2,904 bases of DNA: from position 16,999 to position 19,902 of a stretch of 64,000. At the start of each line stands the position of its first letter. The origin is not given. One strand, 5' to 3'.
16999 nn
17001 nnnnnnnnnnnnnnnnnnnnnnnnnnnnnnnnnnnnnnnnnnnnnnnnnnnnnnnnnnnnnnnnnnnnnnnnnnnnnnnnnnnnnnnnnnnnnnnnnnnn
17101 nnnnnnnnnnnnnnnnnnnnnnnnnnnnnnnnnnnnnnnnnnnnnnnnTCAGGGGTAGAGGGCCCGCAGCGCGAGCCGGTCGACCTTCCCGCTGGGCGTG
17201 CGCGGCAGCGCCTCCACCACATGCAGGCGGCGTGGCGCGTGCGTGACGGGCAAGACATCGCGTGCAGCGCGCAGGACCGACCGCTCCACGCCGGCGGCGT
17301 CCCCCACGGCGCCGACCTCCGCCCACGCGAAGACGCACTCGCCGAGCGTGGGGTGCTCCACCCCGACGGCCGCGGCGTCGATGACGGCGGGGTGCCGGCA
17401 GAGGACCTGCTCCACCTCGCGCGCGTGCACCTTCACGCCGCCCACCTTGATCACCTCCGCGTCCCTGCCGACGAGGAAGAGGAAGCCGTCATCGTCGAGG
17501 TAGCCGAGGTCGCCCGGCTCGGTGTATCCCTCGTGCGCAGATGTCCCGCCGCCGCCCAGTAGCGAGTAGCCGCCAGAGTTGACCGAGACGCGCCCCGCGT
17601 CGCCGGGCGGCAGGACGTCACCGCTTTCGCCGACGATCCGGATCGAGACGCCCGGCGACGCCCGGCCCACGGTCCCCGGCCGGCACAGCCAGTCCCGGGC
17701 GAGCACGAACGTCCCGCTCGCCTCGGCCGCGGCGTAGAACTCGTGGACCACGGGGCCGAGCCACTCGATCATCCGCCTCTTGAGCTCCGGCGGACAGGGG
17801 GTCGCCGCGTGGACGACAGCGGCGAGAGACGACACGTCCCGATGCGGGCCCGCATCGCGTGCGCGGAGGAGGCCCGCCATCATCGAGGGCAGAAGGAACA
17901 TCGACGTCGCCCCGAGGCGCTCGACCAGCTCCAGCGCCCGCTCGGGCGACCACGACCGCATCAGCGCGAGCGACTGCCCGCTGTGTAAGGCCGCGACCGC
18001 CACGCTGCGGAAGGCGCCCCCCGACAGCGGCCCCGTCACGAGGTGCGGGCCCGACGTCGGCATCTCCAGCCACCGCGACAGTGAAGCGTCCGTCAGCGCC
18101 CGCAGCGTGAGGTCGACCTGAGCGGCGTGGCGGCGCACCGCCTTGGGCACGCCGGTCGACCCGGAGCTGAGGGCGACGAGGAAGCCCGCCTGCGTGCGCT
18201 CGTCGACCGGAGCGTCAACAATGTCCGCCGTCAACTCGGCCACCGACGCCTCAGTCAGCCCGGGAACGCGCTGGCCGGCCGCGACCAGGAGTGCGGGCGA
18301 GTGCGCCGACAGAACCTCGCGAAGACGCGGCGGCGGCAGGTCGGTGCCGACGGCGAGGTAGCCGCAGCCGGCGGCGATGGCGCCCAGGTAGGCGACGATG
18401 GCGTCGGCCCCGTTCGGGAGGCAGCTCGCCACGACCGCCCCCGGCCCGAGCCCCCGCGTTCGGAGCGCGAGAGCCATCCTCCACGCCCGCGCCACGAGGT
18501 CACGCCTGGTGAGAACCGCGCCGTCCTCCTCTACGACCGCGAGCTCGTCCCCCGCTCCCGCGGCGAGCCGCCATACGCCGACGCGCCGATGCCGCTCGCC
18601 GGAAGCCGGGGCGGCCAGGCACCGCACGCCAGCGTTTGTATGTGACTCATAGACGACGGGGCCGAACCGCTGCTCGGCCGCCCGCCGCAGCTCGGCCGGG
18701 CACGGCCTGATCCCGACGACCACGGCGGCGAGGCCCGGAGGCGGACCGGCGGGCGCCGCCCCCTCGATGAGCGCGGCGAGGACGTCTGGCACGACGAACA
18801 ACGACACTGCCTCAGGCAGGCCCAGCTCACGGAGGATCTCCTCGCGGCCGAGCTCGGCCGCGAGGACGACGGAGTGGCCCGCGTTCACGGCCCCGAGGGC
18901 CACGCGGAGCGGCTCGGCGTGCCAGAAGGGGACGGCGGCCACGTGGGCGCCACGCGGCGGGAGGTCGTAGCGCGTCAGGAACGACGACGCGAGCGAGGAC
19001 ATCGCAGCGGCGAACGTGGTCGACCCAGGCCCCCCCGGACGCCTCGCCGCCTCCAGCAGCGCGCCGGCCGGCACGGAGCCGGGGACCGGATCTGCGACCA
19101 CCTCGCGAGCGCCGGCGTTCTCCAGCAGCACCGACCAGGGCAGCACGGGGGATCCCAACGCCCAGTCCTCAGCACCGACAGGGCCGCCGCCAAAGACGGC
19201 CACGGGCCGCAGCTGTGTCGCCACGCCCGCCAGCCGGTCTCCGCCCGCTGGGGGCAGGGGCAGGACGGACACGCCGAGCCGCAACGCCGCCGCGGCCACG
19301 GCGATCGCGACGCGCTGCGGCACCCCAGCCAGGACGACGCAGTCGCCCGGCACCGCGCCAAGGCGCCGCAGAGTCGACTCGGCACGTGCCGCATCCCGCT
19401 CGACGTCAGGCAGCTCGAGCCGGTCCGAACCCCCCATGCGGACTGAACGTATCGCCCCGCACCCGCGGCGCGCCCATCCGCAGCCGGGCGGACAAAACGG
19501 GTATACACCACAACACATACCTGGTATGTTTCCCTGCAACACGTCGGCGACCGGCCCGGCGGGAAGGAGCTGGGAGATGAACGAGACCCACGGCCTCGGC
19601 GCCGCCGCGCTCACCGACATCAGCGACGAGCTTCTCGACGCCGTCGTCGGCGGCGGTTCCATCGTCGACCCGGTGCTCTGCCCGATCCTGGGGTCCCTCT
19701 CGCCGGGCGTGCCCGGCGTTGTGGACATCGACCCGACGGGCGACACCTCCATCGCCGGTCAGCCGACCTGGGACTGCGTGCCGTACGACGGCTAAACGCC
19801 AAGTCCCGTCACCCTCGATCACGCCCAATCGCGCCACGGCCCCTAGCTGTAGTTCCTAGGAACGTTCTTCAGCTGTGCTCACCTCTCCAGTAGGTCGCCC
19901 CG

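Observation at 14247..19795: Double-glycine-leader peptide with a C39-ABC exporter and an adenylate-forming enzyme instead of a known RiPP maturase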

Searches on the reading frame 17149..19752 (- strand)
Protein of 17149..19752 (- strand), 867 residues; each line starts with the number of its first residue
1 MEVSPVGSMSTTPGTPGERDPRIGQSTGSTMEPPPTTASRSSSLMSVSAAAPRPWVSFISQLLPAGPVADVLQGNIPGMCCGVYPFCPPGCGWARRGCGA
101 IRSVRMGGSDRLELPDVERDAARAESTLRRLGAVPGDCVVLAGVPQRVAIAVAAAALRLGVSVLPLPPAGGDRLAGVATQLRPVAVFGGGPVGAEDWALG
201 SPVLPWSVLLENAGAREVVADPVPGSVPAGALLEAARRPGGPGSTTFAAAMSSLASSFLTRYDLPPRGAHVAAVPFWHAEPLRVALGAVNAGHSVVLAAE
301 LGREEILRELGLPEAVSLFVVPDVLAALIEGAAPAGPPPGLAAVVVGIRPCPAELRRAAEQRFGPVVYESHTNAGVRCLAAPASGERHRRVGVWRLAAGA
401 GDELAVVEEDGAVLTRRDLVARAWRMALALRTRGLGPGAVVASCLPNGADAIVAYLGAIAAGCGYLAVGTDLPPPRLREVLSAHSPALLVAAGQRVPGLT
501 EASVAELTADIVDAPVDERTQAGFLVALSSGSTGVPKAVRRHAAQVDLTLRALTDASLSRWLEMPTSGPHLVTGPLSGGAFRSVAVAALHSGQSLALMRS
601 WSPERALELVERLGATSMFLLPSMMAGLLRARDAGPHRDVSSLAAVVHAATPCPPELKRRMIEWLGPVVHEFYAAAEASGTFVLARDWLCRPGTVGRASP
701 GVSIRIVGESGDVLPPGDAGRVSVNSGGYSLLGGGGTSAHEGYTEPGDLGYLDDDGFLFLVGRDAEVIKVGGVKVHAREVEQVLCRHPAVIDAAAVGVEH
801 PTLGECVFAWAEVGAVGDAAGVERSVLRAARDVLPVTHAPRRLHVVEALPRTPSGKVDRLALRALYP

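Call 3: search_protein_families(library=pfam, proteins=[window:17149-19752:-], max_evalue=0.01)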
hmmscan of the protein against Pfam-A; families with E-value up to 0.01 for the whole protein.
window:17149-19752:- (867 aa): 2 families
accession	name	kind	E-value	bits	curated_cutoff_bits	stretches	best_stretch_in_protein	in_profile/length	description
PF00501.34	AMP-binding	-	1.2e-51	176.2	29.9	2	397-725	5-375/384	AMP-binding enzyme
PF13193.12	AMP-binding_C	-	1.7e-14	55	24.5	1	779-856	1-76/76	AMP-binding enzyme C-terminal domain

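Call 8: find_homologous_proteins(query=window:17149-19437:-, max_evalue=0.00001)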
Query window:17149-19437:- (762 aa): 128 proteins with E <= 0.00001 among 8000 candidates; the best 120 are listed.
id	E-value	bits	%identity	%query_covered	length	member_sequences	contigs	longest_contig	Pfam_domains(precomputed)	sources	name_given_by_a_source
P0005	0.0e+0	1641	100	100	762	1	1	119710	PF00501.35,PF13193.13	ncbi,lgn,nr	ncbi:MAG: long-chain acyl-CoA synthetase [Acidimicrobiaceae bacterium]|nr:long-chain acyl-CoA synthe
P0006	0.0e+0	1416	87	100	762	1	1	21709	PF00501.35,PF13193.13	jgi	jgi:long-chain acyl-CoA synthetase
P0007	9.4e-222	757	51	99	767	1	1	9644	PF00501.35,PF13193.13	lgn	-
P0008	2.0e-57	213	38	60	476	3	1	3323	PF00501.35,PF13193.13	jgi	jgi:bile acid-coenzyme A ligase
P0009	1.9e-54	204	36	60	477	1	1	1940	PF00501.35,PF13193.13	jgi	jgi:bile acid-coenzyme A ligase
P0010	5.7e-53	199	35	61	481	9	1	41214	PF00501.35,PF13193.13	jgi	jgi:bile acid-coenzyme A ligase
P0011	6.8e-53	198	35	60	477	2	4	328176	PF00501.35,PF13193.13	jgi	jgi:bile acid-coenzyme A ligase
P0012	9.1e-53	198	35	61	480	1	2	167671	PF00501.35,PF13193.13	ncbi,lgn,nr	ncbi:MAG: AMP-binding protein [Frankiaceae bacterium]|nr:AMP-binding protein [Frankiaceae bacterium]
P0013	4.2e-52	196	36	59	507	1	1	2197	PF00501.35,PF13193.13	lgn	-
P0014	2.8e-51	193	34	60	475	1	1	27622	PF00501.35,PF13193.13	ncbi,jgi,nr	ncbi:MAG: bile acid-coenzyme ligase [Actinomycetota bacterium]|jgi:bile acid-coenzyme A ligase|nr:bi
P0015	2.9e-51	193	35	61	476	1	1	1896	PF00501.35,PF13193.13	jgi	jgi:bile acid-coenzyme A ligase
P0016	6.3e-51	192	35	59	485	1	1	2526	PF00501.35,PF13193.13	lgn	-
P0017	3.4e-50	189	34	61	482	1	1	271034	PF00501.35,PF13193.13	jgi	jgi:bile acid-coenzyme A ligase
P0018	9.9e-50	188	35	61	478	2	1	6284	PF00501.35,PF13193.13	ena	-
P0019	8.6e-49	185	35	60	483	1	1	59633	PF00501.35,PF13193.13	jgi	jgi:bile acid-coenzyme A ligase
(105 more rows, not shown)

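Call 10: find_encoding_contigs(protein=P0006, flank=10000, max_places=3)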
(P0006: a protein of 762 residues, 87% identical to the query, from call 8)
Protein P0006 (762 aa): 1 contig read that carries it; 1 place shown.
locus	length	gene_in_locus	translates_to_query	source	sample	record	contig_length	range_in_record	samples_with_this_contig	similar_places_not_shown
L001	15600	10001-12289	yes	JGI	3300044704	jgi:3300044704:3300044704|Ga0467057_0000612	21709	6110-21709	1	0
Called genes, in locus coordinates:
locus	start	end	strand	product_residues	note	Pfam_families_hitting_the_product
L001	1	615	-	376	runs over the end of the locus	PF13579:Glyco_trans_4_4 (weak), PF13439:Glyco_transf_4, PF00534:Glycos_transf_1, PF13692:Glyco_trans_1_4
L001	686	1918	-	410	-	PF01041:DegT_DnrJ_EryC1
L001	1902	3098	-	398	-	PF13692:Glyco_trans_1_4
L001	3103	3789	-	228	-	PF08241:Methyltransf_11 (faint)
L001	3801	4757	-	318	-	PF00248:Aldo_ket_red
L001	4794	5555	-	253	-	PF00459:Inositol_P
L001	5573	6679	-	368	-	PF00144:Beta-lactamase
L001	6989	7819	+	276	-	PF05721:PhyH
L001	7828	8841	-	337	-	PF01170:UPF0020 (weak)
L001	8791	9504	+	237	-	-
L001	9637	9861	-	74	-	-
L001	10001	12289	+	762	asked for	PF00501:AMP-binding, PF13193:AMP-binding_C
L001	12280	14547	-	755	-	PF03412:Peptidase_C39, PF00664:ABC_membrane, PF02463:SMC_N (faint), PF00005:ABC_tran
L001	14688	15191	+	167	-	PF11303:DUF3105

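Call 11: find_encoding_contigs(protein=P0007, flank=10000, max_places=3)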
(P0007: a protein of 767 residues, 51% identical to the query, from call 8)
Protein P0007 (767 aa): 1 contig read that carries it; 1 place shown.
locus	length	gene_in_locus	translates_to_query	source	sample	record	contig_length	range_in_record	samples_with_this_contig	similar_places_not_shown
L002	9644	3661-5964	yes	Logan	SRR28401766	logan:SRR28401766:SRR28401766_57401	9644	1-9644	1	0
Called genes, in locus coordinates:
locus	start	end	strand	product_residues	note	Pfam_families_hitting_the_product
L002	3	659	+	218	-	?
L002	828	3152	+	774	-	PF03412:Peptidase_C39, PF00664:ABC_membrane, PF00005:ABC_tran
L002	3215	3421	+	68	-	-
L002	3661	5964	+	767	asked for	PF00501:AMP-binding, PF13193:AMP-binding_C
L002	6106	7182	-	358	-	PF01636:APH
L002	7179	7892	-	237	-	PF00975:Thioesterase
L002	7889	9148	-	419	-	PF08007:JmjC_2, PF13621:Cupin_8 (weak)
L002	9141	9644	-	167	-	?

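Call 19: search_solved_structures(query=window:17149-19437:-, max_evalue=1e-10, show_alignments=1)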
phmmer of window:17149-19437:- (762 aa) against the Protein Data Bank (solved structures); distinct sequences matched with E-value up to 1e-10: 126 (the best 60 are shown).
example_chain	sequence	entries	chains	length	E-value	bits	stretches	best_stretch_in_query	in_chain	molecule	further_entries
4lgc_A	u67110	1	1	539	9.3e-41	143.3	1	303-755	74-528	Bile acid-coenzyme A ligase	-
6sq8_A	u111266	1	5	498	6e-37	130.7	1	294-759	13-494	Fatty acid CoA ligase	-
6h1b_A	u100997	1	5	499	5.8e-36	127.4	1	294-759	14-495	Fatty acid CoA ligase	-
8ivi_A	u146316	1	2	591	1.7e-32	116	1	422-760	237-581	Medium/long-chain-fatty-acid--CoA ligase FadD8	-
8pyy_A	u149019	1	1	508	2.9e-31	111.9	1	289-759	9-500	Fatty-acyl-CoA synthase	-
8ppp_A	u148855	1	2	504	2.3e-30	108.9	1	289-759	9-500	Fatty-acyl-CoA synthase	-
8pyx_A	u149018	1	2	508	2.4e-30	108.9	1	289-759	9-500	Fatty-acyl-CoA synthase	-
9g79_B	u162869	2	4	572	1.3e-28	103.1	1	416-759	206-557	Acetyl-coenzyme A synthetase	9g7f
4fuq_A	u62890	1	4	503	2.5e-28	102.2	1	299-761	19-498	Malonyl CoA synthetase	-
4gxr_A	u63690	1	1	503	4.8e-28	101.2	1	299-761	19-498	Malonyl CoA synthetase, Benzoate-CoA ligase Chimeric protein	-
4gxq_A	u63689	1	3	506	5.7e-28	101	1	299-761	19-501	Malonyl CoA synthetase, Benzoate-CoA ligase Chimeric protein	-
3etc_A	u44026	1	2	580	1e-27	100.2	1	495-758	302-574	AMP-binding protein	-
4fut_A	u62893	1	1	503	2e-27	99.2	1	299-761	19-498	Malonyl CoA synthetase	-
5u2a_A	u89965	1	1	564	2e-26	95.9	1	321-758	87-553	AMP-dependent synthetase and ligase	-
3a9u_A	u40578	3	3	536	4.8e-26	94.6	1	305-757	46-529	4-coumarate--CoA ligase | 4-coumarate:CoA ligase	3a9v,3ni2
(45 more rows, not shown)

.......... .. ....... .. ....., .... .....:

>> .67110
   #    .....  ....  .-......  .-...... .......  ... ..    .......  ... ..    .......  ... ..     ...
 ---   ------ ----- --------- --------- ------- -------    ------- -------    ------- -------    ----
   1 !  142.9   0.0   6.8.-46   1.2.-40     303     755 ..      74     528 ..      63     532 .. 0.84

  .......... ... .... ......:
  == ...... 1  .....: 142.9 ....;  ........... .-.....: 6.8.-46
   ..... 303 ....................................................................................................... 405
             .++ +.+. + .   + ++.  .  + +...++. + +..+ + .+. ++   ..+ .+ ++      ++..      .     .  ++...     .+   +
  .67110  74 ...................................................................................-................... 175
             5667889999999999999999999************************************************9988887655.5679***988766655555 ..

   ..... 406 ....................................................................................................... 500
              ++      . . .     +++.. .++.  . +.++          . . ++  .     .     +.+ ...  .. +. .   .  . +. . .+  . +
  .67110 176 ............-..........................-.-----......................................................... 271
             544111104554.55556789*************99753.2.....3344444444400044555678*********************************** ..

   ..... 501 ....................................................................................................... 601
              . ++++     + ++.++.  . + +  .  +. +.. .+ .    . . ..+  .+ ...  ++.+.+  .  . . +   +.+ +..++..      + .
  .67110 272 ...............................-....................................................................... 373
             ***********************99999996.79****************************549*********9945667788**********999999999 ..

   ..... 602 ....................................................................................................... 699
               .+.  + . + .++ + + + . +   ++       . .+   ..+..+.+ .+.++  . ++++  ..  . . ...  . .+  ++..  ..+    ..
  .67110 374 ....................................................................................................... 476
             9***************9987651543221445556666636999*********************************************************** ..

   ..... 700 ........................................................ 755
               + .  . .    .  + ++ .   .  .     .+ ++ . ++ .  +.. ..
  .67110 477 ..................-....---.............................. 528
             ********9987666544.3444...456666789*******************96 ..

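Call 20: search_protein_families(library=ncbifam, proteins=[window:17149-19437:-], max_evalue=0.01)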
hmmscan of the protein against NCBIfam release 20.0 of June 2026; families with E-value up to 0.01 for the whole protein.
window:17149-19437:- (762 aa): 97 families (the best 25 are shown)
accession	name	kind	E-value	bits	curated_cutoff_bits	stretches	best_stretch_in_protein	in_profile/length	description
NF009071.0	PRK12406.1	subfamily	1.4e-83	281.1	701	2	421-761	158-502/510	acyl-CoA synthetase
NF038341.1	ligase_FadD4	exception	5e-79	266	850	2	372-757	111-500/506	fatty-acid--CoA ligase FadD4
NF004837.0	PRK06187.1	subfamily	1.3e-65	221.6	476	3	420-760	174-521/531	long-chain-fatty-acid--CoA ligase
NF009929.0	PRK13390.1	equivalog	1e-57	195.7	951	2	300-756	16-499/501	acyl-CoA synthetase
NF038344.1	bile_CoA_BaiB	exception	7.5e-54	182.9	650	1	303-755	41-495/504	bile acid--CoA ligase BaiB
NF005859.1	PRK07788.1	exception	1.4e-51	175.7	875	1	393-760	193-557/560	long-chain-fatty-acid--CoA ligase FadD2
NF005797.0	PRK07638.1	equivalog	1.6e-45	155.5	518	1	297-759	16-477/487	acyl-CoA synthetase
NF009921.1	PRK13382.1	exception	4.3e-44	151.2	850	1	397-757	171-528/529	acyl-CoA ligase FadD12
NF006182.0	PRK08316.1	subfamily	1.1e-43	149.6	663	1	479-761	230-517/523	fatty acyl-CoA synthetase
NF004838.1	PRK06188.1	equivalog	3.6e-43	147.7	875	1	422-761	178-523/524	fatty-acid--CoA ligase FadD8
NF005702.0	PRK07514.1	subfamily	1.2e-41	142.7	558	2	482-761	219-500/506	malonyl-CoA synthase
NF005714.0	PRK07529.1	subfamily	4.2e-40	137.7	632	2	465-759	262-574/640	acyl-CoA synthetase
NF009922.0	PRK13383.1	equivalog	2.2e-39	135.5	987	1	296-757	54-518/528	acyl-CoA synthetase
NF005863.0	PRK07798.1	subfamily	5.5e-39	134.1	543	2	413-753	161-523/540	acyl-CoA synthetase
NF005858.0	PRK07787.1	subfamily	2.1e-37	128.7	575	1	293-758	11-469/471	acyl-CoA synthetase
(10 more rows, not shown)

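Call 30: find_encoding_contigs(protein=P0012, flank=8000, max_places=2)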
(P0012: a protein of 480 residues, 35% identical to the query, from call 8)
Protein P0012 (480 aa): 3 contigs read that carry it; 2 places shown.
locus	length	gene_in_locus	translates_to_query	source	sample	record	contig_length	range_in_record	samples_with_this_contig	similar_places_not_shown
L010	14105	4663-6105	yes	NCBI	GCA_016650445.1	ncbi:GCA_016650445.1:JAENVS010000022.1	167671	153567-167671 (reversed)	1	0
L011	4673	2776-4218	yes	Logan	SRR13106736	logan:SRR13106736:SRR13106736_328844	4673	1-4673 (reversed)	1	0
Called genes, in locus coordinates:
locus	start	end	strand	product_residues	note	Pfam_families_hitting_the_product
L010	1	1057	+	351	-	PF01642:MM_CoA_mutase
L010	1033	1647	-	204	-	PF04337:DUF480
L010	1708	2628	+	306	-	PF00085:Thioredoxin, PF14561:TPR_20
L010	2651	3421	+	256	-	PF06167:Peptidase_M90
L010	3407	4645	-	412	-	PF00144:Beta-lactamase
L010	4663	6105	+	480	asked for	PF00501:AMP-binding, PF13193:AMP-binding_C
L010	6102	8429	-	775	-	PF22019:GlgB_N, PF02922:CBM_48, PF00128:Alpha-amylase, PF02806:Alpha-amylase_C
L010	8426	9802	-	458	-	PF18085:Mak_N_cap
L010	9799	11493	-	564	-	PF00128:Alpha-amylase, PF16657:Malt_amylase_C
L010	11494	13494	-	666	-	PF11896:GlgE_dom_N_S, PF00128:Alpha-amylase (faint), PF21702:GLGE_C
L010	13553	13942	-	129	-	PF00072:Response_reg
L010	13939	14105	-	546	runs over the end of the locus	PF02743:dCache_1, PF00512:HisKA, PF02518:HATPase_c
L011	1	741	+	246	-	?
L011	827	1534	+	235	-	PF06167:Peptidase_M90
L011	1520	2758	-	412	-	PF00144:Beta-lactamase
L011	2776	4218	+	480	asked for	PF00501:AMP-binding, PF13193:AMP-binding_C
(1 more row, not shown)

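Call 31: find_encoding_contigs(protein=P0011, flank=8000, max_places=2)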
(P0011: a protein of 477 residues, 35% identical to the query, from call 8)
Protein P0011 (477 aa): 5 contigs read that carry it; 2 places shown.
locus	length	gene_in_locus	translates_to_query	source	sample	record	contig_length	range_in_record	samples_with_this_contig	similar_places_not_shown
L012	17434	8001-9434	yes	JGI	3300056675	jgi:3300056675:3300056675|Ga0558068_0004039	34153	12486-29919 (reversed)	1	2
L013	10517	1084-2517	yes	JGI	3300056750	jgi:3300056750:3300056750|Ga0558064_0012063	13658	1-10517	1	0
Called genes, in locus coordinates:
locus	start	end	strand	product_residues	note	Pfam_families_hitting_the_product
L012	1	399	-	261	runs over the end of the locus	PF09900:DUF2127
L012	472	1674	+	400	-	PF26965:MimR_N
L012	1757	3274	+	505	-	PF00171:Aldedh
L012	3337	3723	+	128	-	PF05610:DUF779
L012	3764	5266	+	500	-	PF02805:Ada_Zn_binding, PF00165:HTH_AraC (faint), PF12833:HTH_18, PF06029:AlkA_N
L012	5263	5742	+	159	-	PF02870:Methyltransf_1N, PF01035:DNA_binding_1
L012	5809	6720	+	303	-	PF00085:Thioredoxin, PF14561:TPR_20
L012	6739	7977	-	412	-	PF00144:Beta-lactamase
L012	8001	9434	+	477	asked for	PF00501:AMP-binding, PF13193:AMP-binding_C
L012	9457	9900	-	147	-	-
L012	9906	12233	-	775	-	-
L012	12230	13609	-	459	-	PF18085:Mak_N_cap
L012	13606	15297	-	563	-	PF00128:Alpha-amylase, PF16657:Malt_amylase_C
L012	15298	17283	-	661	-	PF11896:GlgE_dom_N_S, PF00128:Alpha-amylase (faint), PF21702:GLGE_C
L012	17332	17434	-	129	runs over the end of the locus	PF00072:Response_reg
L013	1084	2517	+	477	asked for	PF00501:AMP-binding, PF13193:AMP-binding_C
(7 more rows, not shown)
